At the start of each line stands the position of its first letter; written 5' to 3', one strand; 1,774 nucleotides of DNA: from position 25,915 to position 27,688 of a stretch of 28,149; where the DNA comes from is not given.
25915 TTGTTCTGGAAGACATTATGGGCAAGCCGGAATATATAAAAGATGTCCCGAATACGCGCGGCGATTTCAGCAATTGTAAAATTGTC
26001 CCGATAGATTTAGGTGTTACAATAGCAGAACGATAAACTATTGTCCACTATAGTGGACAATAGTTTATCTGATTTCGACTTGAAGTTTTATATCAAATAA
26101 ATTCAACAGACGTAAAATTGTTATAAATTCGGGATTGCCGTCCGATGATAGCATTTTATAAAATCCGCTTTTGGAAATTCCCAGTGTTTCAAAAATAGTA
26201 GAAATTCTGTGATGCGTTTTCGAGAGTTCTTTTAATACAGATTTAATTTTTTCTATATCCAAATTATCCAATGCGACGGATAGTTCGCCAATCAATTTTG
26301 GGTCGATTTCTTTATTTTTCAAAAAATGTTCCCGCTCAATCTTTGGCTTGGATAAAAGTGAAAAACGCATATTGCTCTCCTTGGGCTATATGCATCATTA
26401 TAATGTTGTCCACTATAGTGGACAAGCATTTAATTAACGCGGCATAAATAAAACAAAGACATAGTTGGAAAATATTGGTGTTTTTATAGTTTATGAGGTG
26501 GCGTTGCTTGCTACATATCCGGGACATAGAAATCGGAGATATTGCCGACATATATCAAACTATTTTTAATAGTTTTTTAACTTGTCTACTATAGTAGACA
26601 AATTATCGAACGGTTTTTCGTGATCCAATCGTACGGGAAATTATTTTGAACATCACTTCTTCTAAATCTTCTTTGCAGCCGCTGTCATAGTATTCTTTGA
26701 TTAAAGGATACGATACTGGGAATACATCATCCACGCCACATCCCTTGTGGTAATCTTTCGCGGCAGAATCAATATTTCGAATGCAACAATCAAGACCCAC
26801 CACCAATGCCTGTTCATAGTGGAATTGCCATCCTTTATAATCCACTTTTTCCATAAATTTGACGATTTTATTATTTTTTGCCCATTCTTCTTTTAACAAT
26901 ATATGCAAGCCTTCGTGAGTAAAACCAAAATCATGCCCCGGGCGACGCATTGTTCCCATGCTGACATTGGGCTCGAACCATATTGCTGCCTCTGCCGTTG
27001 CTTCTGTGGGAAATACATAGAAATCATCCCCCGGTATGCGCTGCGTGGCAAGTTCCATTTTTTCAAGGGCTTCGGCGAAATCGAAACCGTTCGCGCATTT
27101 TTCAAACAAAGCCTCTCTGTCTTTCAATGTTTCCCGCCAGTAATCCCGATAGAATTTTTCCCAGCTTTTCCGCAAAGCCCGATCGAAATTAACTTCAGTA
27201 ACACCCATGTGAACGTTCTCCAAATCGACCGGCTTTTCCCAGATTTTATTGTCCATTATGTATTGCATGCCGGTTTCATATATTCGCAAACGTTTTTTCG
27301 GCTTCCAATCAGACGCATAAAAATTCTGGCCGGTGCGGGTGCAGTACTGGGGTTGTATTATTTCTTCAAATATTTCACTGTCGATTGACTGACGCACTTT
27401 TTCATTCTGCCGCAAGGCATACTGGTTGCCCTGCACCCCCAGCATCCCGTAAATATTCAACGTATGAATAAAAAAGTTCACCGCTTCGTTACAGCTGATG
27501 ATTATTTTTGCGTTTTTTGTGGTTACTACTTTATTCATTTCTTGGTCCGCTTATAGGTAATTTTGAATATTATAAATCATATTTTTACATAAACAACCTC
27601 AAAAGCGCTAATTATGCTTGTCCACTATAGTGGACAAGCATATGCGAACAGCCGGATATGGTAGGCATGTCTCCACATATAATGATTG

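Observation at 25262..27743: Array of single-gene modules each bracketed by an identical 20-bp perfect palindrome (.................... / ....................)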

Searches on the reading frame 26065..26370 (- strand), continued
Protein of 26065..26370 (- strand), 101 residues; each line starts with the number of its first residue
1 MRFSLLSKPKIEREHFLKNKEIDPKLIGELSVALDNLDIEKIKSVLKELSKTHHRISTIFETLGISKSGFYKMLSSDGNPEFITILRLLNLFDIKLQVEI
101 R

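Call 54: search_protein_families(library=pfam, proteins=[L048:213-962:-, L043:2191-2754:-, L043:3458-3808:+, L033:9594-9887:+, L033:7813-9126:+], max_evalue=0.01)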
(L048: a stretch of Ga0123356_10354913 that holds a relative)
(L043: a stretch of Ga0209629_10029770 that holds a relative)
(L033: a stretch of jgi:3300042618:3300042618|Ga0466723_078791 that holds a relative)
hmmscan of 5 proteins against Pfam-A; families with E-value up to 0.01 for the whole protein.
L048:213-962:- (249 aa): 1 family
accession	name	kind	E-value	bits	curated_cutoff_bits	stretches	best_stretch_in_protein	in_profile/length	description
PF00588.24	SpoU_methylase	-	1.1e-33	116.8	29.7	1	105-241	3-142/142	SpoU rRNA Methylase family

L043:2191-2754:- (187 aa): 5 families
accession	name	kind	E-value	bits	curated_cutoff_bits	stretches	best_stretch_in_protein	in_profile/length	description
PF13521.12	AAA_28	-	5.2e-06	27.2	27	1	33-86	1-49/164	AAA domain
PF13238.12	AAA_18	-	8e-05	23.5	29.4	1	34-152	1-114/128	AAA domain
PF13671.12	AAA_33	-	0.00063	20.5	27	0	34-90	2-55/143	AAA domain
PF13479.12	AAA_24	-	0.0032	17.8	27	1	31-58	2-29/195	AAA domain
PF01712.25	dNK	-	0.0033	17.7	27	0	126-154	120-148/203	Deoxynucleoside kinase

L043:3458-3808:+ (116 aa): 0 families

L033:9594-9887:+ (97 aa): 0 families

L033:7813-9126:+ (437 aa): 0 families

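Call 59: find_encoding_contigs(protein=P0031, flank=10000, max_places=2)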
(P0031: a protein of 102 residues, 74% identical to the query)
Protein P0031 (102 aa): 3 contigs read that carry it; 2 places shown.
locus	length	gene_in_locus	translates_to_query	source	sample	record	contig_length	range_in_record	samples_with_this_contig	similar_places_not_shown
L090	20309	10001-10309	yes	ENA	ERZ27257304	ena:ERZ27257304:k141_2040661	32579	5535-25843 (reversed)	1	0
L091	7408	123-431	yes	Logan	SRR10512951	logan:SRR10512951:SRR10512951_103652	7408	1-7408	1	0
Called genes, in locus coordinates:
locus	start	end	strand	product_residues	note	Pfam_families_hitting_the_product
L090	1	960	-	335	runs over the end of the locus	PF17101:Stealth_CR1, PF11380:Stealth_CR2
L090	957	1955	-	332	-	PF00535:Glycos_transf_2, PF10111:Glyco_tranf_2_2, PF13641:Glyco_tranf_2_3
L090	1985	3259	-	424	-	PF00512:HisKA, PF02518:HATPase_c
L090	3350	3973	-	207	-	PF00072:Response_reg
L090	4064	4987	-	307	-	-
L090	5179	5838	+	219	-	PF02129:Peptidase_S15, PF00561:Abhydrolase_1, PF12146:Hydrolase_4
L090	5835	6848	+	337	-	PF05496:RuvB_N, PF01078:Mg_chelatase (faint), PF13191:AAA_16 (faint), PF13173:AAA_14 (weak), PF00004:AAA, PF07728:AAA_5, PF17864:AAA_lid_4, PF05491:WHD_RuvB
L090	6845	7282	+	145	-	PF00293:NUDIX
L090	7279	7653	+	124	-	PF13279:4HBT_2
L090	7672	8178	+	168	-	PF01618:MotA_ExbB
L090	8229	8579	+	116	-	PF02472:ExbD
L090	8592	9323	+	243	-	-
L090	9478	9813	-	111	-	-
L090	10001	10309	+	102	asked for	PF21716:dnstrm_HI1420 (weak)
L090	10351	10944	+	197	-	-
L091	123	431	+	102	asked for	PF21716:dnstrm_HI1420 (weak)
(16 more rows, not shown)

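Call 88: search_protein_representatives(alignment_id=A1)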
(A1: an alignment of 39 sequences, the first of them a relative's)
Query: 39 sequences, 101 profile positions. Proteins with E-value up to 0.001 (for the whole library): 211; up to 1e-10: 4; up to 1e-30: 2. The best 150 are listed.
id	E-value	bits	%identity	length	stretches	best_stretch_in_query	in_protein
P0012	9.3e-50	183.4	-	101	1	1-101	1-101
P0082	2.8e-34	133.8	-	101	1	4-101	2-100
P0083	2.4e-26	108.3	-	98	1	3-99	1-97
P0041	3.4e-21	91.8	-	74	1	46-101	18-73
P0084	4.9e-10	55.9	-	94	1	24-100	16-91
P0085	8.4e-09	52.0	-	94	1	23-98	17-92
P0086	1.9e-08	50.9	-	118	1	22-101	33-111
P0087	2.3e-08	50.6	-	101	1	23-97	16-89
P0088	2.3e-08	50.5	-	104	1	18-100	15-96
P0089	3.8e-08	49.9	-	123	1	22-99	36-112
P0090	6.6e-08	49.1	-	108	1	18-100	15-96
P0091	1.2e-07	48.2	-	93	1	18-100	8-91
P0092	4.8e-07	46.3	-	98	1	11-98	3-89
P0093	6.4e-07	45.9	-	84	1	45-100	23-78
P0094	7.6e-07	45.7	-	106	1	19-99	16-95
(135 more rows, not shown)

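Call 90: find_encoding_contigs(protein=P0083, flank=5000, max_places=4)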
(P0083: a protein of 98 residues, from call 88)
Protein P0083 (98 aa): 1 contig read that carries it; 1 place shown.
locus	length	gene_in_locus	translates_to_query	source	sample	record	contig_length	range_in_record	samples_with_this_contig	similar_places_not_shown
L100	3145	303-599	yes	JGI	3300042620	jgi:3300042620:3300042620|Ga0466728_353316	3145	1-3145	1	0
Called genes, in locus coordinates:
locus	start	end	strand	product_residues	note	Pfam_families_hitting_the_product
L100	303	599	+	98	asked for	-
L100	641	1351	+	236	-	PF01553:Acyltransferase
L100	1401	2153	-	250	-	PF02457:DAC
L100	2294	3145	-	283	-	?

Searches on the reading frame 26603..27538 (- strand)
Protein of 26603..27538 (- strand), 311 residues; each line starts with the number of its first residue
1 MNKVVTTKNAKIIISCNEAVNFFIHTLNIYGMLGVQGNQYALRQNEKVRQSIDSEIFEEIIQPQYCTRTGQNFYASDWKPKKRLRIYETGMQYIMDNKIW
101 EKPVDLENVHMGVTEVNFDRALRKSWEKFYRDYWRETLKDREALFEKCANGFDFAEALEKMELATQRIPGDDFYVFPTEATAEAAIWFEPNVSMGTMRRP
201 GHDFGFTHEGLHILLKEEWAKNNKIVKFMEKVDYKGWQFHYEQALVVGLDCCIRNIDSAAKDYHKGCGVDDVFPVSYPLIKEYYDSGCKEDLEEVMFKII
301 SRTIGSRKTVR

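Call 9: search_protein_families(library=pfam, proteins=[window:26603-27538:-], max_evalue=0.01)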
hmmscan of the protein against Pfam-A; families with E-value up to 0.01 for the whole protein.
window:26603-27538:- (311 aa): 0 families

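Call 11: find_encoding_contigs(protein=window:26603-27538:-, flank=10000, max_places=10)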
Protein window:26603-27538:- (311 aa): 3 contigs read that carry it; 3 places shown.
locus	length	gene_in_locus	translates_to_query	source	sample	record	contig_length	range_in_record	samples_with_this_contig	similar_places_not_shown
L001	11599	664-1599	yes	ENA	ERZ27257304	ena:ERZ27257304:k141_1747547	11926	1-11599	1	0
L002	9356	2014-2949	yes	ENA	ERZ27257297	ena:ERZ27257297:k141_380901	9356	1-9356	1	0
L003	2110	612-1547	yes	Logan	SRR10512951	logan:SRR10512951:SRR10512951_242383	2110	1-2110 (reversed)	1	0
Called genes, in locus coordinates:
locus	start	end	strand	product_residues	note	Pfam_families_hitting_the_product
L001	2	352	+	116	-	?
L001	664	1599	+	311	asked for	-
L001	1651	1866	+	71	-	-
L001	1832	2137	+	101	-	PF21716:dnstrm_HI1420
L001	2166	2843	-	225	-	-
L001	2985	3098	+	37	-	-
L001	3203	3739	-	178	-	-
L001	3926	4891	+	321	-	-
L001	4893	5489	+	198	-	-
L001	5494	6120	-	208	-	-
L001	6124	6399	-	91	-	-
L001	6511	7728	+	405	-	PF07690:MFS_1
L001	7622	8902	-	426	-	PF07690:MFS_1, PF11700:ATG22, PF07690:MFS_1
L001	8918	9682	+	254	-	PF06629:MipA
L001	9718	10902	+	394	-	PF05175:MTS, PF06325:PrmA (weak), PF10294:Methyltransf_16 (weak)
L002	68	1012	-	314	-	-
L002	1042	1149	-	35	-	-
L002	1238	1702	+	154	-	-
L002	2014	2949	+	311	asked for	-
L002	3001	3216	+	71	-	-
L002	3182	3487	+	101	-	PF21716:dnstrm_HI1420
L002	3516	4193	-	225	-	-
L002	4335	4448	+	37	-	-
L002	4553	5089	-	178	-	-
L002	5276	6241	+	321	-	-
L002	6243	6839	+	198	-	-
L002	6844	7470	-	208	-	-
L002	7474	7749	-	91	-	-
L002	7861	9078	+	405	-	PF07690:MFS_1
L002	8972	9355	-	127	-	?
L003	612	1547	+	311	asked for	-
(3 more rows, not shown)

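Call 34: search_protein_families(library=ncbifam, proteins=[window:26603-27538:-], max_evalue=0.01)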
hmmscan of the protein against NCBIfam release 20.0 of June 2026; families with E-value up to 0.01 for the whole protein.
window:26603-27538:- (311 aa): 0 families

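Call 48: search_protein_families(library=phrogs, proteins=[window:26603-27538:-], max_evalue=0.01)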
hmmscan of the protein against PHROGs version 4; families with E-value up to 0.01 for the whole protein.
window:26603-27538:- (311 aa): 0 families

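Call 49: search_protein_families(library=padloc, proteins=[window:26603-27538:-], max_evalue=0.01)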
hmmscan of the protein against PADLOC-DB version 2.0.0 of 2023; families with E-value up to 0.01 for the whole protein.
window:26603-27538:- (311 aa): 0 families

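Call 54: search_protein_families(library=pfam, proteins=[L002:68-1012:-, L002:1238-1702:+], max_evalue=0.01)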
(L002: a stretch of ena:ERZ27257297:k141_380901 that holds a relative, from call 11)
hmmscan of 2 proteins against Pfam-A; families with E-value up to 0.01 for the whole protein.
L002:68-1012:- (314 aa): 0 families

L002:1238-1702:+ (154 aa): 2 families
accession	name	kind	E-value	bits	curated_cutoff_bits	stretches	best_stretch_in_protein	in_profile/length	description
PF17100.10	NACHT_N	-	0.00088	19.7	30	1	29-114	10-92/220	N-terminal domain of NWD NACHT-NTPase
PF19456.4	MobI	-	0.0051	17.4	26.6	1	39-96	10-65/116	MobI protein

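Call 57: find_homologous_proteins(query=window:26603-27538:-, max_evalue=0.001)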
Query window:26603-27538:- (311 aa): 15 proteins with E <= 0.001 among 611 candidates.
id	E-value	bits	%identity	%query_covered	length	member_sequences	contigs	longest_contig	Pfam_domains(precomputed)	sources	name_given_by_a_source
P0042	2.9e-215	731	100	100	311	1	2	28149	-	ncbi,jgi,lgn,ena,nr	ncbi:MAG: hypothetical protein FWE64_03810 [Alphaproteobacteria bacterium]|nr:hypothetical protein [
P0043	2.8e-112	393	57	98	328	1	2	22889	-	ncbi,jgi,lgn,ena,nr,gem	ncbi:MAG: hypothetical protein FWE64_03920 [Alphaproteobacteria bacterium]|nr:hypothetical protein [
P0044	1.5e-107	377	54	98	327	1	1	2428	-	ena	-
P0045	4.5e-101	356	54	98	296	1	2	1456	-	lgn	-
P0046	3.7e-98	347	52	97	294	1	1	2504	-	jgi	jgi:hypothetical protein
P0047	1.7e-96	341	51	93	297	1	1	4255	-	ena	-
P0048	1.0e-95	338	50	97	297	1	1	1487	-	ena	-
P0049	2.7e-90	321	49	98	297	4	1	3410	-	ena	-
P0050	6.4e-89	316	49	96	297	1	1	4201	-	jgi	-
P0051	1.5e-86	308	47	98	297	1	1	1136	-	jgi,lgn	jgi:hypothetical protein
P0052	1.6e-85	305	48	98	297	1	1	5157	-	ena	-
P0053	3.5e-85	304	47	98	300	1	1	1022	-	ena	-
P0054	6.5e-84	300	45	98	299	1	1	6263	-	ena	-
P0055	2.8e-75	271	42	98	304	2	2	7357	-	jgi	jgi:hypothetical protein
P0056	2.5e-42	163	34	95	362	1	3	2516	-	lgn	-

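Call 60: find_encoding_contigs(protein=P0043, flank=10000, max_places=2)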
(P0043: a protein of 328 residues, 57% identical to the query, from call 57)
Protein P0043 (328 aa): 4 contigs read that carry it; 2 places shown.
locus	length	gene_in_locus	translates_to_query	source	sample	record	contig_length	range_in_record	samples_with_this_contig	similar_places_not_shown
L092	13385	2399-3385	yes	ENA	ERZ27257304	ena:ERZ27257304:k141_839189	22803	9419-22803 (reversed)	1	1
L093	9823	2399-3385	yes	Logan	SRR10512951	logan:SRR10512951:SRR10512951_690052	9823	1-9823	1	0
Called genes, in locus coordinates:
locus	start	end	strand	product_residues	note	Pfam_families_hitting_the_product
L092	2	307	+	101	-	?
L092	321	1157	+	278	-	PF01435:Peptidase_M48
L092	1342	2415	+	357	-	PF01926:MMR_HSR1 (faint), PF03193:RsgA_GTPase, PF00005:ABC_tran (weak)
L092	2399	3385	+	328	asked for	-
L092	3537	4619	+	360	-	PF04055:Radical_SAM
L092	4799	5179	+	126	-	PF01648:ACPS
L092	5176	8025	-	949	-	-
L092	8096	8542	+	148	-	-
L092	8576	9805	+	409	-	PF04055:Radical_SAM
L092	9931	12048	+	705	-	PF05649:Peptidase_M13_N, PF01431:Peptidase_M13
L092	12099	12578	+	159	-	PF02870:Methyltransf_1N, PF01035:DNA_binding_1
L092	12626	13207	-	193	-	-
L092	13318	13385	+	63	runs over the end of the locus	-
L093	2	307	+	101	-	?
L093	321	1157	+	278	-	PF01435:Peptidase_M48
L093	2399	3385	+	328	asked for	-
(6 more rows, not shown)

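Call 94: find_encoding_contigs(protein=P0055, flank=4000, max_places=3)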
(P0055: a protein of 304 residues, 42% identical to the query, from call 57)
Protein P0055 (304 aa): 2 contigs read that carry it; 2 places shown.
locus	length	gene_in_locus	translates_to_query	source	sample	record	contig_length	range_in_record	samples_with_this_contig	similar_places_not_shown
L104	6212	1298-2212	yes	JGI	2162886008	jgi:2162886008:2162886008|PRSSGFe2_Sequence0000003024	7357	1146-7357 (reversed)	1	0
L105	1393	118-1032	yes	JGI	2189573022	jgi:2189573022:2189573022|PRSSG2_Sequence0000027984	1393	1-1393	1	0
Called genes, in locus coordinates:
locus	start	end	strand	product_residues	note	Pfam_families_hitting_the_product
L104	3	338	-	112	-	?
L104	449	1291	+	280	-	PF01261:AP_endonuc_2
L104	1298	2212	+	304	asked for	-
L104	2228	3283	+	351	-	PF01408:GFO_IDH_MocA, PF02894:GFO_IDH_MocA_C, PF22725:GFO_IDH_MocA_C3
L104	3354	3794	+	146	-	PF13302:Acetyltransf_3, PF13420:Acetyltransf_4 (weak), PF00583:Acetyltransf_1, PF13508:Acetyltransf_7 (weak), PF08445:FR47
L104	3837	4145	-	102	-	PF09860:DUF2087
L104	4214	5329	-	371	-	PF01408:GFO_IDH_MocA, PF02894:GFO_IDH_MocA_C, PF22725:GFO_IDH_MocA_C3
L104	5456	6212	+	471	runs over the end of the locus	PF01554:MatE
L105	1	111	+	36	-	?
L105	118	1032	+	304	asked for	-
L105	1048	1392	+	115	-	?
